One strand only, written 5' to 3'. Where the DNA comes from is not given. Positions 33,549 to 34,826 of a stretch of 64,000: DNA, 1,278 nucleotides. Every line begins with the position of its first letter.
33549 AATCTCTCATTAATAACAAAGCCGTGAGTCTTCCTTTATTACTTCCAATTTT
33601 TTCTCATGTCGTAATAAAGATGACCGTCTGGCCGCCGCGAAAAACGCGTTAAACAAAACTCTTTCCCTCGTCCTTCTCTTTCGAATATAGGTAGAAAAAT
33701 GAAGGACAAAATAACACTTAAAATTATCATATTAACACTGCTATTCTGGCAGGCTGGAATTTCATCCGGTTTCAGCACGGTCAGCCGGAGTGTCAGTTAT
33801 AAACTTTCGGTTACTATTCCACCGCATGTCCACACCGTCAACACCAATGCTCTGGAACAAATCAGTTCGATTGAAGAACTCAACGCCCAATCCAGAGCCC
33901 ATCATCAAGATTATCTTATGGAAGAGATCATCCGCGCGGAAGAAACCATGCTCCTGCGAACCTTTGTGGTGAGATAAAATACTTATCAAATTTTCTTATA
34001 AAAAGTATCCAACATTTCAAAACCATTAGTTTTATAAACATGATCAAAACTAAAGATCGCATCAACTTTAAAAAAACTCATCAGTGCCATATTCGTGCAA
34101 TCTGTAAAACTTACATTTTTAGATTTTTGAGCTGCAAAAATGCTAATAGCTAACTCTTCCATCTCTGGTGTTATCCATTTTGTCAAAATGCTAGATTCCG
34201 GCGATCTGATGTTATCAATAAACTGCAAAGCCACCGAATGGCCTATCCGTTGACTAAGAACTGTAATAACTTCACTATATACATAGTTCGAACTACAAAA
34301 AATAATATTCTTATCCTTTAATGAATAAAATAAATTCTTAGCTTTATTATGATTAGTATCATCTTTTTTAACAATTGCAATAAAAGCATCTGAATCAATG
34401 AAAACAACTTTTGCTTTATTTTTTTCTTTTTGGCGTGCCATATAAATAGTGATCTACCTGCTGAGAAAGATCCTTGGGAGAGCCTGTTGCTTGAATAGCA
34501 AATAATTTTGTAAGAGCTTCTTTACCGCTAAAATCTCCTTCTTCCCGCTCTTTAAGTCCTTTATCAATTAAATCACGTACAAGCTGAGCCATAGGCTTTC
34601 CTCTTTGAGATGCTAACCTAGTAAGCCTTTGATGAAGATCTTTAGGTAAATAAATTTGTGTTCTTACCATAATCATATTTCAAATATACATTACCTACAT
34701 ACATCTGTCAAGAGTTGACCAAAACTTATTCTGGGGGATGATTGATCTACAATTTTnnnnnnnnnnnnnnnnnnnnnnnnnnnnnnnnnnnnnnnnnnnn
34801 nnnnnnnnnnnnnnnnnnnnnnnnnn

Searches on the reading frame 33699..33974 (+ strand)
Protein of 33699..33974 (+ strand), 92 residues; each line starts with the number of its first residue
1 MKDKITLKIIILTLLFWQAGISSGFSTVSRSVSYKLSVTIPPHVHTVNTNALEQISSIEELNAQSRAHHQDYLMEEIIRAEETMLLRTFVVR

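Call 106: search_protein_families(library=pfam, proteins=[window:33699-33974:+], max_evalue=0.1)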
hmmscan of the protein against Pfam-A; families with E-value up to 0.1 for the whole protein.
window:33699-33974:+ (92 aa): 0 families

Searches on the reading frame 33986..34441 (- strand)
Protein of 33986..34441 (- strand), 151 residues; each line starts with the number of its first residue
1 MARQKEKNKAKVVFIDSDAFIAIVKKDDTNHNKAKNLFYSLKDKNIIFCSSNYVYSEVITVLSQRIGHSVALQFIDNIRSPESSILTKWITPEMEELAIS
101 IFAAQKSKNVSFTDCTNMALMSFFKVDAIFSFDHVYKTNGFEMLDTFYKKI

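Call 100: search_protein_families(library=pfam, proteins=[window:33986-34441:-], max_evalue=0.01)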
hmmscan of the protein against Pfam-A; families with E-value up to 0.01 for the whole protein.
window:33986-34441:- (151 aa): 3 families
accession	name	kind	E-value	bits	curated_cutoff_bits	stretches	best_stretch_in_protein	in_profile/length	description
PF01850.27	PIN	-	2.1e-07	32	23.6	1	13-136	1-114/120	PIN domain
PF24935.1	Ig_NUP210_6th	-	0.0013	19.1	27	1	96-132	17-53/86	NUP210-like, Ig-like domain 6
PF13470.12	PIN_3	-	0.002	19.4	27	1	13-88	2-75/115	PIN domain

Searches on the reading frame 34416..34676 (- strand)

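Call 100: search_protein_families(library=pfam, proteins=[window:34416-34676:-], max_evalue=0.01)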
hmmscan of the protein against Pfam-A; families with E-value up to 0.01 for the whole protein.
window:34416-34676:- (86 aa): 2 families
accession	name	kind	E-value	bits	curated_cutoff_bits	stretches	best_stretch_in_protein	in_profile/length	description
PF07878.17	RHH_5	-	2.2e-10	40.5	26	1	3-45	1-43/43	CopG-like RHH_1 or ribbon-helix-helix domain, RHH_5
PF01402.27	RHH_1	-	3.4e-05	24.1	20.5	1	5-42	1-38/39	Ribbon-helix-helix protein, copG family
